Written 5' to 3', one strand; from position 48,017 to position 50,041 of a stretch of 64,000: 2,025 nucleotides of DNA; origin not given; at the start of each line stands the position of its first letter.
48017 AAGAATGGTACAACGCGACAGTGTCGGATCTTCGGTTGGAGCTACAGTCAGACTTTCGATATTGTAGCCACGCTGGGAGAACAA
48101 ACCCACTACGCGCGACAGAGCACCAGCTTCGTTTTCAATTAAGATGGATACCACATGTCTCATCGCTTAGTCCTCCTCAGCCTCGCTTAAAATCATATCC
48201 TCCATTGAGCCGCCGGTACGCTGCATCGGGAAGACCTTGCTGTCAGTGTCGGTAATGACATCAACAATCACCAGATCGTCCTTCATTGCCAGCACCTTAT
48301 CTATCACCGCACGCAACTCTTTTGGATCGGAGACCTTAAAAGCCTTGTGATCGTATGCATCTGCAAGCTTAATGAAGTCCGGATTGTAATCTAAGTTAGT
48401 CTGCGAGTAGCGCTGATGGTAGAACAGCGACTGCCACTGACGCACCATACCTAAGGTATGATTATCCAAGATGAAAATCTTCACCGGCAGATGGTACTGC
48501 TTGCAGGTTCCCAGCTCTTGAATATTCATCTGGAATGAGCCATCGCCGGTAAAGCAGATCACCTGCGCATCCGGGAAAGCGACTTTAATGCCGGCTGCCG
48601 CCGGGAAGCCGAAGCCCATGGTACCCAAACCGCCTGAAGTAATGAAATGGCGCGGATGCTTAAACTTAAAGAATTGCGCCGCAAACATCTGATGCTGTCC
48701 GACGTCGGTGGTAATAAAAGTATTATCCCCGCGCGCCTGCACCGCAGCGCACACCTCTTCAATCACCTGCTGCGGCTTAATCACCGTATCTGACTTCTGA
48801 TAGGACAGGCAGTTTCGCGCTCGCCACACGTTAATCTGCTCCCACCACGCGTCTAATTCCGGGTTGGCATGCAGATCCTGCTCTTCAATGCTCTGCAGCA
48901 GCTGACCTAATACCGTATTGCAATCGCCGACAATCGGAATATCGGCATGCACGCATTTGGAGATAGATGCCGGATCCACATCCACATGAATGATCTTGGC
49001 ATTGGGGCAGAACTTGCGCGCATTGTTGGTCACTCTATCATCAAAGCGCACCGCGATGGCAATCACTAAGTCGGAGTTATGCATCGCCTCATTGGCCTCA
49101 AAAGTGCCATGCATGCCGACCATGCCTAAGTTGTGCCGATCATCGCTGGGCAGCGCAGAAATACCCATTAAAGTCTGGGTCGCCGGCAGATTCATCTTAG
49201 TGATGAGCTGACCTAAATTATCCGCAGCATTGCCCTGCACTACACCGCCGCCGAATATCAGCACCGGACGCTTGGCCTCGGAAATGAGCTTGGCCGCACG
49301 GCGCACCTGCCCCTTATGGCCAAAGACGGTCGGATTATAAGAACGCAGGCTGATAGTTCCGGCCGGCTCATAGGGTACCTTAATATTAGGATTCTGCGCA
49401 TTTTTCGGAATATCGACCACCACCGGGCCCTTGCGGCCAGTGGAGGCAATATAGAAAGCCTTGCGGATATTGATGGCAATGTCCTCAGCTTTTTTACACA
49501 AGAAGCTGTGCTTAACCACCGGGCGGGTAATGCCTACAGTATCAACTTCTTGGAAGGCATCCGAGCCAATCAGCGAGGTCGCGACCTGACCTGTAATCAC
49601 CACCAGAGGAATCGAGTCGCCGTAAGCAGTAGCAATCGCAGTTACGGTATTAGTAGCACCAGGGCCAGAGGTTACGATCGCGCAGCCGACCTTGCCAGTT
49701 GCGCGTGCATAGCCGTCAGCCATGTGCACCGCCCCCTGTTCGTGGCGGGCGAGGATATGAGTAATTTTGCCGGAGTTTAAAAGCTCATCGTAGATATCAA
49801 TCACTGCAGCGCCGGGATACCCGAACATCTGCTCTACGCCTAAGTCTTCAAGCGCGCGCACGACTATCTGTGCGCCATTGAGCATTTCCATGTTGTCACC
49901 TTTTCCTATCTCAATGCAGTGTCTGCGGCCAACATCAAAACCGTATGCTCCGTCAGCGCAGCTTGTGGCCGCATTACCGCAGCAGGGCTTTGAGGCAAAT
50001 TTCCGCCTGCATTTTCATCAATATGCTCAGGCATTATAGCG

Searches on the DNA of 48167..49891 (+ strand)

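Call 76: search_dna_similar(query=window:48167-49891:+, collection=ecoli_genomes, mode=distant, max_rows=3)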
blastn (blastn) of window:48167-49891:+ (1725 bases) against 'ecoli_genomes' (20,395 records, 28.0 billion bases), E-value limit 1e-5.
Records with a match: 5430; places in all: 14140; records where one place covers at least 80% of the query: 0.
Genomes with a match: 5426 of 5426; with a place that covers at least 80% of the query: 0. Places per genome that has any: lowest 1, median 3, highest 4. On chromosomes: 14136 places; on plasmids: 4.
Best place of each record, by identity: 60-80% 5430.
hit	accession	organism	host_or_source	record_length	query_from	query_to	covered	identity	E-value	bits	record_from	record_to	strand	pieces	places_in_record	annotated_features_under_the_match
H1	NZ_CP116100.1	Escherichia coli strain DETEC-P881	ICU patient oral swab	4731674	346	1581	61%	65.9%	1e-28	235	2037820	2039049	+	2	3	ilvI: acetolactate synthase 3 large subunit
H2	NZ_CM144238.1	Escherichia coli strain KK19-02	Homo sapiens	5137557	346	1725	57%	66.9%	2e-26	299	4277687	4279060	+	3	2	ilvI: acetolactate synthase 3 large subunit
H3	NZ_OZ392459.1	Escherichia coli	Homo sapiens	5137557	346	1725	57%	66.9%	2e-26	299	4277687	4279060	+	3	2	ilvI: acetolactate synthase 3 large subunit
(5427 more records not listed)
